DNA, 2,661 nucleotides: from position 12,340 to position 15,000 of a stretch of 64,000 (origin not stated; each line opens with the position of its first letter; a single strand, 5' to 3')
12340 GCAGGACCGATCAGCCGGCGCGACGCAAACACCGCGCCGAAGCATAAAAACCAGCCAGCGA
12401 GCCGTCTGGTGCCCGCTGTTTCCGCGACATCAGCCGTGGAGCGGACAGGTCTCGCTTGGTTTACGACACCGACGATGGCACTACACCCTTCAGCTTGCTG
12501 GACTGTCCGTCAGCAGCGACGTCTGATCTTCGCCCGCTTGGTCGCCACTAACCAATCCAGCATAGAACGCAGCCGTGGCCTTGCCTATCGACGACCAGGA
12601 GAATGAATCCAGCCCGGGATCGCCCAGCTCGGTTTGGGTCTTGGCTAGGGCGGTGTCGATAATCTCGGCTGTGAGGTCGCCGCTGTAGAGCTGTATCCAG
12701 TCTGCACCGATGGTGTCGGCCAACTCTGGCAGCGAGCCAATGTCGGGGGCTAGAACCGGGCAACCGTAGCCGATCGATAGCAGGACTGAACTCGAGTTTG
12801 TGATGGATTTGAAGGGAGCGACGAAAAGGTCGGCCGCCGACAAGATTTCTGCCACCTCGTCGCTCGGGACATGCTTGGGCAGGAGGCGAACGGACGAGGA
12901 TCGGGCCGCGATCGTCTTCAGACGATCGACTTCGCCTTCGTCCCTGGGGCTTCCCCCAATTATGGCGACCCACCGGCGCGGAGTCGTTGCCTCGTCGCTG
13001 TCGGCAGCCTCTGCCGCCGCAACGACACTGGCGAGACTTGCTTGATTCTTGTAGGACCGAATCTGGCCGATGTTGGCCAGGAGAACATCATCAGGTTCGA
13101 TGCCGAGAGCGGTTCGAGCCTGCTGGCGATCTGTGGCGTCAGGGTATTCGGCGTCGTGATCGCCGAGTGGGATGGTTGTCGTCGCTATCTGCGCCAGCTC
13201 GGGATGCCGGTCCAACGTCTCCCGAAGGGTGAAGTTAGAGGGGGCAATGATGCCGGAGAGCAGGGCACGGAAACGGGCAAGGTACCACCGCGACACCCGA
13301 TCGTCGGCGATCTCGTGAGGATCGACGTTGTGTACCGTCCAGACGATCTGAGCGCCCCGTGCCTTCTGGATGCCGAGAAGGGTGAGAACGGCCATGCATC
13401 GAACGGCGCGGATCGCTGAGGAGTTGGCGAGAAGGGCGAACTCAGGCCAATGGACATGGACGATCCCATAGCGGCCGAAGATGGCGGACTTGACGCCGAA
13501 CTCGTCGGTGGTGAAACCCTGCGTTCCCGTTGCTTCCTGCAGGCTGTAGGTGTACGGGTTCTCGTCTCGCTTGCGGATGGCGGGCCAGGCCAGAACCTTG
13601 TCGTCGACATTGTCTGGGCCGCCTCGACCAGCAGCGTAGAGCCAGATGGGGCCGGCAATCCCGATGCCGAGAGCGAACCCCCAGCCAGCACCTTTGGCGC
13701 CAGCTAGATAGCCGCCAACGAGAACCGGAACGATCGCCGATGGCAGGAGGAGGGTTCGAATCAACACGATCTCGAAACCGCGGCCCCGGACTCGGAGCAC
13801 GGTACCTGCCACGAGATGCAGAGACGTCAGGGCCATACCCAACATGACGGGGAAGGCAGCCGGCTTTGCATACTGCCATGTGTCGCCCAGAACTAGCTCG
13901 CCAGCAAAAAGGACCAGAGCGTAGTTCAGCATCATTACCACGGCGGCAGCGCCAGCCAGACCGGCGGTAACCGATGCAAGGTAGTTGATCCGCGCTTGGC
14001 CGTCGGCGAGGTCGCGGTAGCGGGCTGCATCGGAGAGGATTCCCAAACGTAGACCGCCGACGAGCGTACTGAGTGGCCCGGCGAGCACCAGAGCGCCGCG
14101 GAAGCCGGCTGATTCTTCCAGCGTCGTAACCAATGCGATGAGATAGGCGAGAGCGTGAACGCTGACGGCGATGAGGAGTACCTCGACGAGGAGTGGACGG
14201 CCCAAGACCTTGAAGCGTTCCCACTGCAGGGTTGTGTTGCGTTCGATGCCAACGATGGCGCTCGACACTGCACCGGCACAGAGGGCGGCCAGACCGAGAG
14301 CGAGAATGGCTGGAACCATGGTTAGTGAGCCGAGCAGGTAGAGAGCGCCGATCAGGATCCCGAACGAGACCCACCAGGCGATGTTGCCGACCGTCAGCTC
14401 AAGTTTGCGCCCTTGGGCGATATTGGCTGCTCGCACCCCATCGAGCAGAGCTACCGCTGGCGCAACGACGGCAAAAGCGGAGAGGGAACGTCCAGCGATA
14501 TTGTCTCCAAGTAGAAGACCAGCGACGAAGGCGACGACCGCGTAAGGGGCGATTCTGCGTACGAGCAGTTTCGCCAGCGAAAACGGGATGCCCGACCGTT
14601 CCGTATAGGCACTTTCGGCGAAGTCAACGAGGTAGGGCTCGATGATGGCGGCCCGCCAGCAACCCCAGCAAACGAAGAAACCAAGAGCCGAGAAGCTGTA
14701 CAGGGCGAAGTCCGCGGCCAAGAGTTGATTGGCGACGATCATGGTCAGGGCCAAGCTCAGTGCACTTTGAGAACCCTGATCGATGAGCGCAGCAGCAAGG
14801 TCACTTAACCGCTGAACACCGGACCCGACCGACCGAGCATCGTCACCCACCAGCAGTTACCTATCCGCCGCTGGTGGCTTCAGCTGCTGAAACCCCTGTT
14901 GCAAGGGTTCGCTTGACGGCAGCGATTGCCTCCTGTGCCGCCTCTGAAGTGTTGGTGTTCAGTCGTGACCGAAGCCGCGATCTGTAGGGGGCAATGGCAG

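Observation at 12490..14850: Flippase-glycosyltransferase fusion protein (786 aa)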

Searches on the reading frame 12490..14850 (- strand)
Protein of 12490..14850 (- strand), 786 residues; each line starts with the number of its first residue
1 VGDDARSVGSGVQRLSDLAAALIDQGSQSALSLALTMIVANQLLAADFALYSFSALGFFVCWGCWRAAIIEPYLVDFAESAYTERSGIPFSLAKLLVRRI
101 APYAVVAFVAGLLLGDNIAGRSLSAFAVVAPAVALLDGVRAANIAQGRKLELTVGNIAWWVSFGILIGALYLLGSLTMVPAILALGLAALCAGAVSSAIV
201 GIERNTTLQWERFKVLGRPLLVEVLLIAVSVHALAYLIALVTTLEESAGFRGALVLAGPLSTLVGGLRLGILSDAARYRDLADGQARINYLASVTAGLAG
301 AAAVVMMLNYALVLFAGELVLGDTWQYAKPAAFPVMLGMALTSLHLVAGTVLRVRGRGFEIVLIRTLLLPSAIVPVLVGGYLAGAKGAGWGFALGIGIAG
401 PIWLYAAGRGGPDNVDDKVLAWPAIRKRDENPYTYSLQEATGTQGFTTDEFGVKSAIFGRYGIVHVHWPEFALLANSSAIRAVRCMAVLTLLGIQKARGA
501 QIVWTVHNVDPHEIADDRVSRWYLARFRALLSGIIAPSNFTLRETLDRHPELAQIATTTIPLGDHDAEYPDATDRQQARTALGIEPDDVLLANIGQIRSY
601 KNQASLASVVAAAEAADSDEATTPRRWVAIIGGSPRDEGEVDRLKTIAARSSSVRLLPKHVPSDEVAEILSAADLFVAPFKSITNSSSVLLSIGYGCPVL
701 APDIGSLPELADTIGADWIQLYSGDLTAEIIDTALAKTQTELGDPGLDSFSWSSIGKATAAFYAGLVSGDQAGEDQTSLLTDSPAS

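Call 3: search_protein_families(library=pfam, proteins=[window:12490-14850:-], max_evalue=0.1)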
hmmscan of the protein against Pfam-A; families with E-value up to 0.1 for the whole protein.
window:12490-14850:- (786 aa): 3 families
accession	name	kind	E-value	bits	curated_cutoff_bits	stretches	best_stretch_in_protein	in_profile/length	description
PF13692.12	Glyco_trans_1_4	-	9.6e-07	29.6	27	1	593-712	6-116/142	Glycosyl transferases group 1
PF00534.26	Glycos_transf_1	-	6.5e-06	26.2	26.4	1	575-711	2-131/172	Glycosyl transferases group 1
PF13439.12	Glyco_transf_4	-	4.9e-05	23.9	28.5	1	460-550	72-153/170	Glycosyltransferase Family 4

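Call 4: search_protein_families(library=ncbifam, proteins=[window:12490-14850:-], max_evalue=0.1)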
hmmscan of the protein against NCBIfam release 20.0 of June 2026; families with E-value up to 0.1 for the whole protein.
window:12490-14850:- (786 aa): 7 families
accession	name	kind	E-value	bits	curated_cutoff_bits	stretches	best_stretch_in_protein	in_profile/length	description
TIGR03088.1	stp2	hypoth_equivalog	4.2e-09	35.9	409.05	1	497-712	99-312/374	TIGR03088 family PEP-CTERM/XrtA system glycosyltransferase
TIGR03449.1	mycothiol_MshA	equivalog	5.5e-08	32.1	462.5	1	572-709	204-340/406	D-inositol-3-phosphate glycosyltransferase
NF047684.1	TeichurnBiosyTuaC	equivalog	3e-05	23.1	550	1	549-724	179-341/391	teichuronic acid biosynthesis protein TuaC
TIGR02149.1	glgA_Coryne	subfamily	0.00024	20.3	302.4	1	532-764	146-388/391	glycogen synthase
TIGR03999.1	thiol_BshA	equivalog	0.00025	20.1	273.7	1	500-712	114-312/375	N-acetyl-alpha-D-glucosaminyl L-malate synthase BshA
NF053787.1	GlcN_PG_synth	equivalog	0.00091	18.2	480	0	651-715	240-304/361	N-acetylglucosaminyl phosphatidylglycerol synthase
NF000142.1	vanZ-Pt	exception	0.017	15.2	260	1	90-185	12-106/143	glycopeptide resistance protein VanZ-Pt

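Call 5: find_homologous_proteins(query=window:12490-14850:-, max_evalue=0.001)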
Query window:12490-14850:- (786 aa): 2 proteins with E <= 0.001 among 8000 candidates.
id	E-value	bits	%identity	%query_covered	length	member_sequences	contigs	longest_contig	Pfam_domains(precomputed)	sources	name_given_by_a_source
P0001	0.0e+0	1701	100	100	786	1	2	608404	PF00534.27,PF13692.13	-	-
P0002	5.7e-9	53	33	19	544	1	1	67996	-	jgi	jgi:O-antigen/teichoic acid export membrane protein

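Call 15: find_encoding_contigs(protein=P0001, flank=3000, max_places=4)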
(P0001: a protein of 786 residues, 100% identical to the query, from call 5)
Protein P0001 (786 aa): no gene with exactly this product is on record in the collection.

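Call 18: search_protein_representatives(protein=window:12490-14850:-)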
Query: 786 residues. Proteins with E-value up to 0.001 (for the whole library): 8890; up to 1e-10: 4380; up to 1e-30: 570. The best 150 are listed.
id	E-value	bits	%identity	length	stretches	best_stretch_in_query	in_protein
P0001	0.0e+00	1701.1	100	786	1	1-786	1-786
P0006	4.2e-75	270.1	38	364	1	418-774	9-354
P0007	5.4e-65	236.6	38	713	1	418-773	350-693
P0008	1.4e-58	215.5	35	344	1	418-764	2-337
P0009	2.7e-58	214.5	35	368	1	417-769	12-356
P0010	3.2e-58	214.3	35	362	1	418-764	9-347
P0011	3.6e-57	210.8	37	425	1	14-404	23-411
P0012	4.9e-57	210.3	37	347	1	418-767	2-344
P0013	5.9e-57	210.1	36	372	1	412-771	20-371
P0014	2.0e-56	208.3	38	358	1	431-772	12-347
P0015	4.6e-56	207.1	35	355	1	418-768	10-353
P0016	7.0e-56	206.5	36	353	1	421-772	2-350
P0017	1.3e-55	205.6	35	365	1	418-769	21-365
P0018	2.0e-54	201.7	36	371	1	418-763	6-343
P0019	2.1e-54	201.7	37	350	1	418-766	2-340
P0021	3.9e-53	197.5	39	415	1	14-414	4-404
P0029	8.9e-52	193.0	37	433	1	9-419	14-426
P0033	3.5e-51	191.0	34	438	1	5-407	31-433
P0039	1.2e-50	189.2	34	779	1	418-773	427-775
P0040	1.5e-50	188.9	35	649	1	418-769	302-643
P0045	1.1e-49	186.1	36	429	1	9-409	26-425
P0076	2.2e-47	178.4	33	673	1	418-764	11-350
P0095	2.9e-46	174.7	36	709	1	409-762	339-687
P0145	1.9e-44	168.7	33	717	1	417-769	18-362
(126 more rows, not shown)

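Call 20: search_protein_families(library=pfam, proteins=[P0007, P0039, P0040, P0095, P0076, P0145, P0011, P0021, P0029, P0033], max_evalue=0.01)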
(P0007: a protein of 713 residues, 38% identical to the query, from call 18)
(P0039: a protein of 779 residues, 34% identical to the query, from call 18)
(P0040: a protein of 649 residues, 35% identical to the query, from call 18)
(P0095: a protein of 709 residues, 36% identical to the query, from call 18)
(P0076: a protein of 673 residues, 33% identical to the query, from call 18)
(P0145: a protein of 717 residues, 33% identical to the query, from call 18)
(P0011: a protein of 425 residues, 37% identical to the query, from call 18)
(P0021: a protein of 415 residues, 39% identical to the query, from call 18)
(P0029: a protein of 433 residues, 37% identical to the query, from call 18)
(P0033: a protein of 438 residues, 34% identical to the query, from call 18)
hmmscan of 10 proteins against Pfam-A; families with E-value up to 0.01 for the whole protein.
P0007 (713 aa): 4 families
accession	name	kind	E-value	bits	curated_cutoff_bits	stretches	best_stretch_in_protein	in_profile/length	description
PF14907.12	NTP_transf_5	-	6.1e-22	78.8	31.2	1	5-183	64-244/249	Uncharacterised nucleotidyltransferase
PF00534.26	Glycos_transf_1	-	3.5e-09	36.9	26.4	1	507-632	2-129/172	Glycosyl transferases group 1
PF13692.12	Glyco_trans_1_4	-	1.3e-07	32.4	27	1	521-635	2-116/142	Glycosyl transferases group 1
PF13439.12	Glyco_transf_4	-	5e-05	23.8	28.5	1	379-482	59-153/170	Glycosyltransferase Family 4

P0039 (779 aa): 4 families
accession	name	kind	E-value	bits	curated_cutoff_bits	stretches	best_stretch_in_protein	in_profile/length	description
PF13692.12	Glyco_trans_1_4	-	5.2e-24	85.6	27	2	255-373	22-140/142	Glycosyl transferases group 1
PF00534.26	Glycos_transf_1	-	2.8e-16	60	26.4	2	285-373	69-156/172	Glycosyl transferases group 1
PF13439.12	Glyco_transf_4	-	7e-10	39.6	28.5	1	179-222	123-170/170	Glycosyltransferase Family 4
PF13524.12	Glyco_trans_1_2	-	5.9e-08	33.2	25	1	255-403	4-144/144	Glycosyl transferase-like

P0040 (649 aa): 7 families
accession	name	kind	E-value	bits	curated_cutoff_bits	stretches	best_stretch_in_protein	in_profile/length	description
PF00535.33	Glycos_transf_2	-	3.4e-21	76.3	23.3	1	7-114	26-132/168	Glycosyl transferase family 2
PF13641.12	Glyco_tranf_2_3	-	3.1e-12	47.5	27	1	10-193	32-212/230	Glycosyltransferase like family 2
PF00534.26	Glycos_transf_1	-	7.3e-09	35.8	26.4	1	459-554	2-99/172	Glycosyl transferases group 1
PF13692.12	Glyco_trans_1_4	-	5.1e-08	33.7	27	1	473-583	2-112/142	Glycosyl transferases group 1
PF10111.15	Glyco_tranf_2_2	-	6.6e-07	29.5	27.3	1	7-81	28-104/276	Glycosyltransferase like family 2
PF13439.12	Glyco_transf_4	-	0.00039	20.9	28.5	1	293-447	23-165/170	Glycosyltransferase Family 4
PF13632.12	Glyco_trans_2_3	-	0.0018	18.6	27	1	62-232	2-152/198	Glycosyl transferase family group 2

P0095 (709 aa): 7 families
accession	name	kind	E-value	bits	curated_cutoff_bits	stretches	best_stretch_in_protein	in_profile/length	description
PF00535.33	Glycos_transf_2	-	6.4e-33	114.5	23.3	1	11-126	1-118/168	Glycosyl transferase family 2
PF13641.12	Glyco_tranf_2_3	-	2.8e-24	86.8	27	1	10-211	3-213/230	Glycosyltransferase like family 2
PF10111.15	Glyco_tranf_2_2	-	9.4e-12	45.4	27.3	1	20-114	12-115/276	Glycosyltransferase like family 2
PF00534.26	Glycos_transf_1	-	2.3e-06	27.7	26.4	1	507-604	2-101/172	Glycosyl transferases group 1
PF13692.12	Glyco_trans_1_4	-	2.7e-06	28.1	27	1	521-635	2-116/142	Glycosyl transferases group 1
PF13439.12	Glyco_transf_4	-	0.00032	21.2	28.5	1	415-495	80-165/170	Glycosyltransferase Family 4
PF13704.12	Glyco_tranf_2_4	-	0.0096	16.8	27.5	0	19-98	3-84/98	Glycosyl transferase family 2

P0076 (673 aa): 6 families
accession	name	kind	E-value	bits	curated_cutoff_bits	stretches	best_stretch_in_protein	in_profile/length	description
PF00535.33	Glycos_transf_2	-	1.1e-38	133.2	23.3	1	376-532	1-164/168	Glycosyl transferase family 2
PF10111.15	Glyco_tranf_2_2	-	4.5e-22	79.3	27.3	1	376-558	1-203/276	Glycosyltransferase like family 2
PF13641.12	Glyco_tranf_2_3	-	5.7e-17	62.9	27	1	373-557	1-197/230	Glycosyltransferase like family 2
PF13692.12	Glyco_trans_1_4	-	4.4e-10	40.4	27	1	183-294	3-114/142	Glycosyl transferases group 1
PF00534.26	Glycos_transf_1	-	3.5e-09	36.9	26.4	1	171-266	5-102/172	Glycosyl transferases group 1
PF13439.12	Glyco_transf_4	-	0.0022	18.5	28.5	0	83-142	87-152/170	Glycosyltransferase Family 4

P0145 (717 aa): 8 families
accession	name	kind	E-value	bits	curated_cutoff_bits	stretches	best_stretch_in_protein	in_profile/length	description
PF00535.33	Glycos_transf_2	-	1.3e-32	113.4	23.3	1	378-502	1-127/168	Glycosyl transferase family 2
PF10111.15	Glyco_tranf_2_2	-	3.1e-13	50.3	27.3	1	383-475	8-104/276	Glycosyltransferase like family 2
PF13641.12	Glyco_tranf_2_3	-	7.2e-13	49.5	27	1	377-569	3-208/230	Glycosyltransferase like family 2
PF13692.12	Glyco_trans_1_4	-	2.2e-12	47.9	27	1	190-306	2-115/142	Glycosyl transferases group 1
PF00534.26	Glycos_transf_1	-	2e-10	40.9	26.4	1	178-276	4-105/172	Glycosyl transferases group 1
PF13439.12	Glyco_transf_4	-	3.8e-05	24.2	28.5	1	88-164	83-165/170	Glycosyltransferase Family 4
PF13632.12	Glyco_trans_2_3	-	0.00025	21.4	27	1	527-578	78-128/198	Glycosyl transferase family group 2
PF13704.12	Glyco_tranf_2_4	-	0.00066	20.6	27.5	1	385-463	2-82/98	Glycosyl transferase family 2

P0011 (425 aa): 0 families

P0021 (415 aa): 0 families

P0029 (433 aa): 0 families

P0033 (438 aa): 0 families

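Call 41: predict_structure(alignment_id=A3)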
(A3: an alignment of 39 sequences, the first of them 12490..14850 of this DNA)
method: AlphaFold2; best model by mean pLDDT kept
length: 786 residues; sequences in the alignment: 39
mean_pLDDT: 89.9   pTM: 0.79
mean pLDDT of the five models: 89.9, 88.8, 88.5, 88.1, 87.9
residues with pLDDT >= 90: 565; 70-90: 166; 50-70: 32; < 50: 23
segments of 3 or more residues with pLDDT < 50: 1-7, 771-786
pLDDT, mean of each block of 10 residues (from residue 1): 49 83 89 94 97 95 93 82 62 93 96 97 98 94 88 94 97 97 97 92 75 88 91 94 98 95 87 81 79 92 95 95 98 97 91 85 90 96 98 95 85 77 78 90 94 89 93 90 93 91 89 78 95 96 95 95 89 96 97 95 97 87 82 95 97 97 96 97 90 97 96 97 97 94 94 96 88 39 35
secondary structure, 60 per line:
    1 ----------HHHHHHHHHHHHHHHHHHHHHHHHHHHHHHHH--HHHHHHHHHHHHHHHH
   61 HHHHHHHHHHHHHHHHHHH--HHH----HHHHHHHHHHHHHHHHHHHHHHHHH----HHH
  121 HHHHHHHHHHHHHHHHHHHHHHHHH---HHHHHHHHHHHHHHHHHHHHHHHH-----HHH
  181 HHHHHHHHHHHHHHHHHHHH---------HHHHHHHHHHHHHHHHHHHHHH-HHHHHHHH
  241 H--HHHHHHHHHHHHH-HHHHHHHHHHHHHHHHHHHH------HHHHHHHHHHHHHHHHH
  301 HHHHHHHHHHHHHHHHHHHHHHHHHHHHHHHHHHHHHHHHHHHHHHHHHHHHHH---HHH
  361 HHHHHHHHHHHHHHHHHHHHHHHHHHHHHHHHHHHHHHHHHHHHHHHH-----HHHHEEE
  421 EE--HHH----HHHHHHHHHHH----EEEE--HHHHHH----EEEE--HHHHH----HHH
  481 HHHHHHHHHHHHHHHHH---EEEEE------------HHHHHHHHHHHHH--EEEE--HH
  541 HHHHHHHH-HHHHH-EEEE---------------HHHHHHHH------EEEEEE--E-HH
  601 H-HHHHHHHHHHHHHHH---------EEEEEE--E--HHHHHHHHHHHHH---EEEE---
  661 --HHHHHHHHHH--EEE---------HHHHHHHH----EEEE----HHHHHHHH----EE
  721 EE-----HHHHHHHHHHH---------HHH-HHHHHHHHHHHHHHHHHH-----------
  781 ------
elements in order (helices of 4 or more, strands of 3 or more residues): H11-42 H45-79 H89-113 H118-145 H149-172 H178-200 H210-231 H233-241 H244-256 H258-277 H284-354 H358-408 H414-417 E418-422 H432-442 E447-450 H453-458 E463-466 H469-473 H478-497 E501-505 H518-530 E533-536 H539-548 H550-554 E556-559 H575-582 E589-594 H603-617 E627-632 H638-650 E654-657 H663-672 E675-677 H687-694 E699-702 H707-714 E719-722 H728-738 H752-769

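Call 43: fold_search(model_id=the predicted structure, library=pdb)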
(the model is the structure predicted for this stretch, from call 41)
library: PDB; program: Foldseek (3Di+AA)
matches with E <= 10: 927; with E <= 0.001: 340
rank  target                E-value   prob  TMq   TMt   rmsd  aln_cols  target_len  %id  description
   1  6tvp_B                1.3e-09  1.00  0.34  0.63   5.6       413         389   16  Structure of Mycobacterium smegmatis alpha-maltose-1-phosphate synthase GlgM (released 2020-04-22)
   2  3c4q_A                3.2e-09  1.00  0.34  0.63   5.1       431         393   16  Structure of the retaining glycosyltransferase MshA : The first step in mycothiol biosynthesis. Organism : Corynebacte (released 2008-04-01)
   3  3c48_B                5.2e-09  1.00  0.25  0.45   9.9       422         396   16  Structure of the retaining glycosyltransferase MshA: The first step in mycothiol biosynthesis. Organism: Corynebacteri (released 2008-03-25)
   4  6tvp_A                6.8e-09  1.00  0.35  0.67   5.0       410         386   15  Structure of Mycobacterium smegmatis alpha-maltose-1-phosphate synthase GlgM (released 2020-04-22)
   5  3c48_A                1.1e-08  1.00  0.25  0.44  10.1       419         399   16  Structure of the retaining glycosyltransferase MshA: The first step in mycothiol biosynthesis. Organism: Corynebacteri (released 2008-03-25)
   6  3c4q_B                1.8e-08  1.00  0.34  0.64   5.0       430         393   15  Structure of the retaining glycosyltransferase MshA : The first step in mycothiol biosynthesis. Organism : Corynebacte (released 2008-04-01)
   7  5d01_B                6.7e-08  1.00  0.30  0.61   7.2       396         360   16  Crystal structure of BshA from B. subtilis complexed with N-acetylglucosaminyl-malate (released 2016-09-07)
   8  5d00_B                9.4e-08  1.00  0.32  0.64   6.5       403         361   16  Crystal structure of BshA from B. subtilis complexed with N-acetylglucosaminyl-malate and UMP (released 2016-09-07)
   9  6kih_A                2.0e-07  1.00  0.34  0.64   4.9       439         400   15  Sucrose-phosphate synthase (tll1590) from Thermosynechococcus elongatus (released 2020-05-27)
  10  6kih_B                2.1e-07  1.00  0.35  0.64   4.5       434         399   16  Sucrose-phosphate synthase (tll1590) from Thermosynechococcus elongatus (released 2020-05-27)
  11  5d01_A                2.3e-07  1.00  0.33  0.67   6.2       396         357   16  Crystal structure of BshA from B. subtilis complexed with N-acetylglucosaminyl-malate (released 2016-09-07)
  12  4xsu_A                3.0e-07  1.00  0.32  0.64   5.5       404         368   14  Crystal structure of Anabaena Alr3699/HepE in complex with UDP and glucose (released 2016-01-13)
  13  6n1x                  3.2e-07  1.00  0.33  0.65   5.3       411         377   13  BshA from Staphylococcus aureus complexed with UDP and N-acetylglucosamine (released 2019-08-21)
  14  5d00_A                3.3e-07  1.00  0.34  0.68   5.4       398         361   16  Crystal structure of BshA from B. subtilis complexed with N-acetylglucosaminyl-malate and UMP (released 2016-09-07)
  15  3mbo_A                4.0e-07  1.00  0.34  0.68   5.3       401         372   15  Crystal Structure of the Glycosyltransferase BaBshA bound with UDP and L-malate (released 2010-09-29)
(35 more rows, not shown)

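Call 50: find_encoding_contigs(protein=P0021, flank=6000, max_places=2)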
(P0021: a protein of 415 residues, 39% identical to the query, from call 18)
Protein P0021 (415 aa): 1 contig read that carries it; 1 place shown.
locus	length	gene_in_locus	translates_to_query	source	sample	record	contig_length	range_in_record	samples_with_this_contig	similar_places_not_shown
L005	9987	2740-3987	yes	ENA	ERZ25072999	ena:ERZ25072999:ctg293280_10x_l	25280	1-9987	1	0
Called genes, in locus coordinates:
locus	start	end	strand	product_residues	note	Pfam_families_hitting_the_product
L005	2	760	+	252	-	?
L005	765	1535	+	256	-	PF00891:Methyltransf_2 (faint), PF05175:MTS (weak), PF13489:Methyltransf_23, PF08241:Methyltransf_11, PF08242:Methyltransf_12, PF13649:Methyltransf_25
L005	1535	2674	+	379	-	PF13641:Glyco_tranf_2_3, PF00535:Glycos_transf_2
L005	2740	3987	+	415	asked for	-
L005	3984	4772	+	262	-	PF13489:Methyltransf_23 (weak), PF08241:Methyltransf_11, PF08242:Methyltransf_12 (weak), PF13649:Methyltransf_25 (weak)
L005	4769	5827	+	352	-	PF13439:Glyco_transf_4 (weak), PF00534:Glycos_transf_1, PF13692:Glyco_trans_1_4 (weak)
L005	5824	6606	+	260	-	PF05050:Methyltransf_21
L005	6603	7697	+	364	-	PF08241:Methyltransf_11, PF13649:Methyltransf_25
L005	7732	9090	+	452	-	PF04932:Wzy_C (weak)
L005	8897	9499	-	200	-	-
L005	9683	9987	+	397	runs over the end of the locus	PF14907:NTP_transf_5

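Call 51: find_encoding_contigs(protein=P0006, flank=6000, max_places=2)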
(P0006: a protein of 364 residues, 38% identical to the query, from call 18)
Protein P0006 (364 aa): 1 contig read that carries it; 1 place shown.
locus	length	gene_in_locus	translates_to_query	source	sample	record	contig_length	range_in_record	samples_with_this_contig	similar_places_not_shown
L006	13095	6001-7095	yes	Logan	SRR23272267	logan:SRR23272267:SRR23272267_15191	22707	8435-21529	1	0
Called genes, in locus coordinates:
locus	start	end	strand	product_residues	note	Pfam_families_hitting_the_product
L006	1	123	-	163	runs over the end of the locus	-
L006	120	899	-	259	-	PF01656:CbiA, PF09140:MipZ (weak), PF10609:ParA, PF13614:AAA_31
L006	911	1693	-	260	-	PF02706:Wzz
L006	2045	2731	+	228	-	PF02397:Bac_transf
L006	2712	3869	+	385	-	PF00535:Glycos_transf_2, PF13641:Glyco_tranf_2_3, PF13632:Glyco_trans_2_3 (weak)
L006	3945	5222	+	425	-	-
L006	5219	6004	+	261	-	PF13489:Methyltransf_23 (weak), PF08241:Methyltransf_11, PF08242:Methyltransf_12 (faint), PF13649:Methyltransf_25 (weak)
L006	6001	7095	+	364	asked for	PF13579:Glyco_trans_4_4 (weak), PF13439:Glyco_transf_4 (faint), PF00534:Glycos_transf_1, PF13692:Glyco_trans_1_4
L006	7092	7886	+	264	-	PF05050:Methyltransf_21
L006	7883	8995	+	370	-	PF08241:Methyltransf_11, PF13649:Methyltransf_25, PF13847:Methyltransf_31 (weak)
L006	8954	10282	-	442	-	PF04932:Wzy_C (weak)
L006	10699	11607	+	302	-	PF05050:Methyltransf_21 (weak)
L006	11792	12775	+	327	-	PF01370:Epimerase, PF04321:RmlD_sub_bind (weak), PF16363:GDP_Man_Dehyd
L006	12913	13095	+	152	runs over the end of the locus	-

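Call 61: find_related_loci(query=window:12490-14850:-, collection=genome_contigs, flank=6000)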
Query window:12490-14850:- (786 aa) in genome_contigs; peptide patterns used: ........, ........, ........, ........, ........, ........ (x = any residue, [..] = any of these).
481 stretches matched a pattern; 4 encode a relative of the query (tblastn E <= 1e-3); 4 distinct loci.
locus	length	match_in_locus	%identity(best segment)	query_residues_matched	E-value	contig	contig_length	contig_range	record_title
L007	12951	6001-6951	32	431-756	5e-43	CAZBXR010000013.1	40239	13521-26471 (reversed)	MAG TPA_asm: uncultured Chthonomonas sp. isolate SRP199154_co2_220 genome assembly, contig: NODE_565_length_40239_cov_38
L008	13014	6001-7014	28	418-768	1e-36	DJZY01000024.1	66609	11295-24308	MAG TPA_asm: Gammaproteobacteria bacterium UBA6940 UBA6940_contig_4867, whole genome shotgun sequence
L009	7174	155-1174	31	418-768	2e-24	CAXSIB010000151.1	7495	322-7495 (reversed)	MAG: uncultured Actinomycetales bacterium isolate private_VT22_metawrap_bin.3 genome assembly, contig: private_VT22_meta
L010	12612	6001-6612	30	486-709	1e-7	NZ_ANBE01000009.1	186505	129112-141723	Nocardiopsis xinjiangensis YIM 90004 contig_9, whole genome shotgun sequence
